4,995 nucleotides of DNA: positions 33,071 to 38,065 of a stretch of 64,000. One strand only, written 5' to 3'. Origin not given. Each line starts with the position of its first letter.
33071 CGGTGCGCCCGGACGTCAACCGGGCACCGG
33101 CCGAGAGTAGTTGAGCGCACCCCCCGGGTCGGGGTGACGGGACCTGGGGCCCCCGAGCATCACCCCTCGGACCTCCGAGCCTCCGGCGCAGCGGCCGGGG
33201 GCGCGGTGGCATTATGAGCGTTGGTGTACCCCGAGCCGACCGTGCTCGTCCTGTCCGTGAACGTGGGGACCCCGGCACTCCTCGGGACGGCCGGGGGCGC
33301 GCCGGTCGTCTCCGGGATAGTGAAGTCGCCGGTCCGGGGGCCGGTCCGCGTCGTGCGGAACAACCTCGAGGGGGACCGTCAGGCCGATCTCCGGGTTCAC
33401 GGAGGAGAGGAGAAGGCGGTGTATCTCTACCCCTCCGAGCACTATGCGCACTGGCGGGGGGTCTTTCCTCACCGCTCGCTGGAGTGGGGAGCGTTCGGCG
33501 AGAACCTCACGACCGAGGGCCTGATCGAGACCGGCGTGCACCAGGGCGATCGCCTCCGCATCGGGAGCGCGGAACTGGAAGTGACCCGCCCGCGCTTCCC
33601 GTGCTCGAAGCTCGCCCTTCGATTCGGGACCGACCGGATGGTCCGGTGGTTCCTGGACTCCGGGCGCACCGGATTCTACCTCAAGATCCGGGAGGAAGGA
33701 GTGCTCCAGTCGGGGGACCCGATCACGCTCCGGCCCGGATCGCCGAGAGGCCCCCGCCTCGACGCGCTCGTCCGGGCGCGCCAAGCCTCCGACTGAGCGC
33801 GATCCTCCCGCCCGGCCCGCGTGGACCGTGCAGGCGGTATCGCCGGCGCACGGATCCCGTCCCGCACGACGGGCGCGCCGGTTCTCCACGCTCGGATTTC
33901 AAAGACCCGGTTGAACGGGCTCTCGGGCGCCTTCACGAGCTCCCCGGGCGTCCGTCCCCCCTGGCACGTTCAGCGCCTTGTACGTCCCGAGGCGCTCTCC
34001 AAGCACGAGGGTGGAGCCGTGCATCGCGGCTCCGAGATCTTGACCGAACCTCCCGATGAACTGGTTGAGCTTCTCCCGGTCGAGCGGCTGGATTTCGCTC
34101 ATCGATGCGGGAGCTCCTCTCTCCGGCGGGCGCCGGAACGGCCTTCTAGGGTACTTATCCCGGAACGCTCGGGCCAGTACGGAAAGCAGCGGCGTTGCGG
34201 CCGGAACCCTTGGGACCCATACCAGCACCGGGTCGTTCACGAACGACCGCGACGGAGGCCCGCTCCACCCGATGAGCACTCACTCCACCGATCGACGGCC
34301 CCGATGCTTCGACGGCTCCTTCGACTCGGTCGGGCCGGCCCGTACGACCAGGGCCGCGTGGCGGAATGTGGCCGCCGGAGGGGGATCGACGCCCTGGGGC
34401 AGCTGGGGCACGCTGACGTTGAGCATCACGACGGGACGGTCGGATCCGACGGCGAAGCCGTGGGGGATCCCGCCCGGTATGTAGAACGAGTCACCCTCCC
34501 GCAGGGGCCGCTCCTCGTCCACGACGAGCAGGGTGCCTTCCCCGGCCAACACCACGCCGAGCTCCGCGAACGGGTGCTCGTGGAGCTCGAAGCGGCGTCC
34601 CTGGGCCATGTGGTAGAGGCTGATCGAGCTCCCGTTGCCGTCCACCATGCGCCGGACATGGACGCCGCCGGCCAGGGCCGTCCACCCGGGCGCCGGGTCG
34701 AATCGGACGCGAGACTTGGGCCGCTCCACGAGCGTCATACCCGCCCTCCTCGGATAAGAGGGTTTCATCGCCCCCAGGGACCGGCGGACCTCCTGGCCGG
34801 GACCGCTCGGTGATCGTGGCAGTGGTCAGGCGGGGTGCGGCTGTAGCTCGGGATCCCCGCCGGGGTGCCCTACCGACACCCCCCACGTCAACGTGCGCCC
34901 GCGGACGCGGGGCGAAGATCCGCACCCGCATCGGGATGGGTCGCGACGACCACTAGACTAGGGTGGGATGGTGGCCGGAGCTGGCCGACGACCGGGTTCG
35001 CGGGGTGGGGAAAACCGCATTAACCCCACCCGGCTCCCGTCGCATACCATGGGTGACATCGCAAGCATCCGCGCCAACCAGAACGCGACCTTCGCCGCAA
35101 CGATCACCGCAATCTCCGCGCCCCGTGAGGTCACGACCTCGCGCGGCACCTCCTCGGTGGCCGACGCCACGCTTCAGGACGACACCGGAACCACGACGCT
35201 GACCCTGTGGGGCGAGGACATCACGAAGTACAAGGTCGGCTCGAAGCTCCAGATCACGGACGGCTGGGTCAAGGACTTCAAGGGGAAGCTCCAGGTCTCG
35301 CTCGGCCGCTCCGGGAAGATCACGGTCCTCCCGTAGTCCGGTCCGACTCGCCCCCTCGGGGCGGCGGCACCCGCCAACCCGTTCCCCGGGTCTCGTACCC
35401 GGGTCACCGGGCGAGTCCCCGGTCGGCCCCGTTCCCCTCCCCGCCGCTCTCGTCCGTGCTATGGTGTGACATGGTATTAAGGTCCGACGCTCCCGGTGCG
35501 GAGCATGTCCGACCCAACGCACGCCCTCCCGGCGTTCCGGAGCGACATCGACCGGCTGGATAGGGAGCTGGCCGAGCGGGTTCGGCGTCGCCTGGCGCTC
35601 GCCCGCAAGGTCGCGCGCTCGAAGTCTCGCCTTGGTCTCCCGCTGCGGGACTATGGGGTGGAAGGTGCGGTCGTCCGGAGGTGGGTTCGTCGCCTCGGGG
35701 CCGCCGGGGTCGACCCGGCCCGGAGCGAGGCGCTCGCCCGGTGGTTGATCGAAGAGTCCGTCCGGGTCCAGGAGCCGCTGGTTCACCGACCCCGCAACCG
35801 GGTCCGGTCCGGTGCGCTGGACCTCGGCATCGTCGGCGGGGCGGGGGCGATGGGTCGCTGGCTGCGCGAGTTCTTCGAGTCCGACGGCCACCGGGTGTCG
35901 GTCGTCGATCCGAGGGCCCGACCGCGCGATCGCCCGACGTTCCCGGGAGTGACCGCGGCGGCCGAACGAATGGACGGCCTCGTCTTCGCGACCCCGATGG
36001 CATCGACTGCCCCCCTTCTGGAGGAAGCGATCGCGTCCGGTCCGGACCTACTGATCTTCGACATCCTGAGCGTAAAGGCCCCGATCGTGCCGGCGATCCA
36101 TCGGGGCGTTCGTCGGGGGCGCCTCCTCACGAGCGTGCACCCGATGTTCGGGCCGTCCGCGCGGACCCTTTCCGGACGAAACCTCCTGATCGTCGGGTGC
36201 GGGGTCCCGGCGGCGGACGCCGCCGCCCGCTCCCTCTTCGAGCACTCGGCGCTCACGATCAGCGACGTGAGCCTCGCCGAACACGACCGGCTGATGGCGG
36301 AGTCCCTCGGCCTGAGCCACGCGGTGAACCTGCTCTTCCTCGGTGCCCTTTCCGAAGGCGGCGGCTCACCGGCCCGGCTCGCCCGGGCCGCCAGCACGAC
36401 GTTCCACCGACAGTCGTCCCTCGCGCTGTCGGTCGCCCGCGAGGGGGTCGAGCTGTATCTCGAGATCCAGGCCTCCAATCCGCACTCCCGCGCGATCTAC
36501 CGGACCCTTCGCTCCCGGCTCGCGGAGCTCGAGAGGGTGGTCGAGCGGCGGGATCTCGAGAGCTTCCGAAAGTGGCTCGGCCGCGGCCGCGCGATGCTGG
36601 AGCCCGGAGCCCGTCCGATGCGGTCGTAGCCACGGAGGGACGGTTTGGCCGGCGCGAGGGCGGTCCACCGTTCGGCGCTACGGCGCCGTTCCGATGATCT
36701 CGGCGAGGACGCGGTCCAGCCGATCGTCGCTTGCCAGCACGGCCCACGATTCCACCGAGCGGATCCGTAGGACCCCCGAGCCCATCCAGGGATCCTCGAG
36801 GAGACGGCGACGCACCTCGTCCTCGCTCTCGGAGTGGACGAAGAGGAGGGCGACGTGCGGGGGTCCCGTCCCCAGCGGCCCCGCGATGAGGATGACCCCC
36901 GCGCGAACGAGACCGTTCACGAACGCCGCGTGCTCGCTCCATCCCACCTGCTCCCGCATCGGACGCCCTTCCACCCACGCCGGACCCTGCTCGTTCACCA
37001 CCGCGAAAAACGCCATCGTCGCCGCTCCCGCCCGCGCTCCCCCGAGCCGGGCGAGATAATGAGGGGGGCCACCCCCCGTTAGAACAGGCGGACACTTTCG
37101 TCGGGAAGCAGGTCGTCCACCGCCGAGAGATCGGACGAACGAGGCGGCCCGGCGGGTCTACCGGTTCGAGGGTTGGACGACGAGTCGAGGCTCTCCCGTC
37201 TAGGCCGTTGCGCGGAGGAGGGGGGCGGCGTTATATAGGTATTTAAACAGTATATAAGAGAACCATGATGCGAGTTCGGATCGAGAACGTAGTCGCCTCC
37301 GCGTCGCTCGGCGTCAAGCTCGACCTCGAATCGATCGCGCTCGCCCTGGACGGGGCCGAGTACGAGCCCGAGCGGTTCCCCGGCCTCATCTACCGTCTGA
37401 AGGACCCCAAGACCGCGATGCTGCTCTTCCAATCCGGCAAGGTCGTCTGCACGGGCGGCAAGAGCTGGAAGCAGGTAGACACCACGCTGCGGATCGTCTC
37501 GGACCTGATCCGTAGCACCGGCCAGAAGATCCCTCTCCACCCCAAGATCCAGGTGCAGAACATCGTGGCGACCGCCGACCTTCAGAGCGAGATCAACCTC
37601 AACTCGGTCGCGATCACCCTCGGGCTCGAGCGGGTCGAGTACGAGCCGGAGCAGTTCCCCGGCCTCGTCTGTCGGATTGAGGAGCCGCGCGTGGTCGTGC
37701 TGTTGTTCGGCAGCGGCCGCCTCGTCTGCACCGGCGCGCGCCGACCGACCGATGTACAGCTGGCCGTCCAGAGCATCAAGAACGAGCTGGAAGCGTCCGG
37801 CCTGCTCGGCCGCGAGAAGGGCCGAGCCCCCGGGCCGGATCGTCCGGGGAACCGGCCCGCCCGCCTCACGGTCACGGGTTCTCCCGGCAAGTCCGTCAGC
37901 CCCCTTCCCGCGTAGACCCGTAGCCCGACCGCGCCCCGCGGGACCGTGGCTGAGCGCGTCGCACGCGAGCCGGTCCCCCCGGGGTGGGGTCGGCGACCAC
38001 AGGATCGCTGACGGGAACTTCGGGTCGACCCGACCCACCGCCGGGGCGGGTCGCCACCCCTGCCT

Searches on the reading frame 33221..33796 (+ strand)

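Call 51: search_protein_families(library=pfam, proteins=[window:33221-33796:+], max_evalue=0.001)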
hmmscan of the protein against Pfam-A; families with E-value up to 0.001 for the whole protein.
window:33221-33796:+ (191 aa): 1 family
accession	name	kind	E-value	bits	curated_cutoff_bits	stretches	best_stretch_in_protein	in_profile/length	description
PF03473.23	MOSC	-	8.8e-34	116.5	22.7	1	56-169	1-120/120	MOSC domain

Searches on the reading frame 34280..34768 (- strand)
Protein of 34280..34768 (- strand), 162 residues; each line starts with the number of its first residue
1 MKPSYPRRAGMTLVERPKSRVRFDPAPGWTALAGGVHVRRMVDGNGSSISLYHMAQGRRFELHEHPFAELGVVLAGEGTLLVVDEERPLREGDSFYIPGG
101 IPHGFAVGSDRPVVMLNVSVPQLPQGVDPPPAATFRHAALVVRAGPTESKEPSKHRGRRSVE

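Call 51: search_protein_families(library=pfam, proteins=[window:34280-34768:-], max_evalue=0.001)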
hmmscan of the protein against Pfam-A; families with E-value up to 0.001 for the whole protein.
window:34280-34768:- (162 aa): 6 families
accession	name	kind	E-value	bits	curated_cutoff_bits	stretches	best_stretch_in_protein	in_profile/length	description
PF07883.17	Cupin_2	-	5.6e-17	61.7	27.2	1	51-118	2-69/70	Cupin domain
PF02311.25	AraC_binding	-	1.5e-11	44.6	21.1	1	52-121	8-77/135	AraC-like ligand binding domain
PF12973.13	Cupin_7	-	8.5e-06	26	27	1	29-105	13-87/105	ChrR Cupin-like domain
PF00190.28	Cupin_1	-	5.1e-05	23.3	22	1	46-118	32-112/151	Cupin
PF12852.13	Cupin_6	-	0.00048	20.4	26.7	1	65-119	33-88/183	Cupin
PF21621.3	MPI_cupin_dom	-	0.00075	19.9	27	0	59-100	21-62/79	Mannose-6-phosphate isomerase, cupin domain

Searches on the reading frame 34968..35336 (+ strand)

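Call 51: search_protein_families(library=pfam, proteins=[window:34968-35336:+], max_evalue=0.001)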
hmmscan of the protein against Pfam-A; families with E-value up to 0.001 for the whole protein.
window:34968-35336:+ (122 aa): 3 families
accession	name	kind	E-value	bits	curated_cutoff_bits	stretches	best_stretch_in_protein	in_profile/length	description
PF01336.31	tRNA_anti-codon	-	3.7e-07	30.4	27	1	43-111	4-68/75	OB-fold nucleic acid binding domain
PF21473.3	Ssb-like_OB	-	1.7e-05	25.3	24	1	53-119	30-96/97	Single-stranded DNA binding protein Ssb-like, OB fold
PF16900.11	REPA_OB_2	-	0.00035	20.9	27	1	30-119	3-96/98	Replication protein A OB domain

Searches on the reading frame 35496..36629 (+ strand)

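Call 51: search_protein_families(library=pfam, proteins=[window:35496-36629:+], max_evalue=0.001)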
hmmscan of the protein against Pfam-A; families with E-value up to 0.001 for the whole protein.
window:35496-36629:+ (377 aa): 3 families
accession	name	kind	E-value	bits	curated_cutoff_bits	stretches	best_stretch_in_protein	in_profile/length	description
PF01817.26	CM_2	-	8.1e-14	52.1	27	1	15-93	2-80/80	Chorismate mutase type II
PF02153.23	PDH_N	-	1.2e-06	28.6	26.5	1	154-222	41-109/154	Prephenate dehydrogenase, nucleotide-binding domain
PF20463.3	PDH_C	-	0.00017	22.3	22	1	261-362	3-101/102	Prephenate dehydrogenase, dimerization domain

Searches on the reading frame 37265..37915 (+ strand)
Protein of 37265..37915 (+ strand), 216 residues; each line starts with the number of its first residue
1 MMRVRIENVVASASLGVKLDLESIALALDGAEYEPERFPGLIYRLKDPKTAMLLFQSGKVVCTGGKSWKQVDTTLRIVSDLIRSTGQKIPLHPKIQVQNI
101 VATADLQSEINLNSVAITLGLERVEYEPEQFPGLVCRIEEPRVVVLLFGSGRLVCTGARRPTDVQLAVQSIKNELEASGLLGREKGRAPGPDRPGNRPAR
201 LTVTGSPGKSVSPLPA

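Call 51: search_protein_families(library=pfam, proteins=[window:37265-37915:+], max_evalue=0.001)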
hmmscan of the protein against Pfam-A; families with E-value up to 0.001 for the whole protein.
window:37265-37915:+ (216 aa): 1 family
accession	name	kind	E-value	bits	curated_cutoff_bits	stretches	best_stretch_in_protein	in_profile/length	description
PF00352.27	TBP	-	3.5e-58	193.8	22.9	2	4-83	2-83/85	Transcription factor TFIID (or TATA-binding protein, TBP)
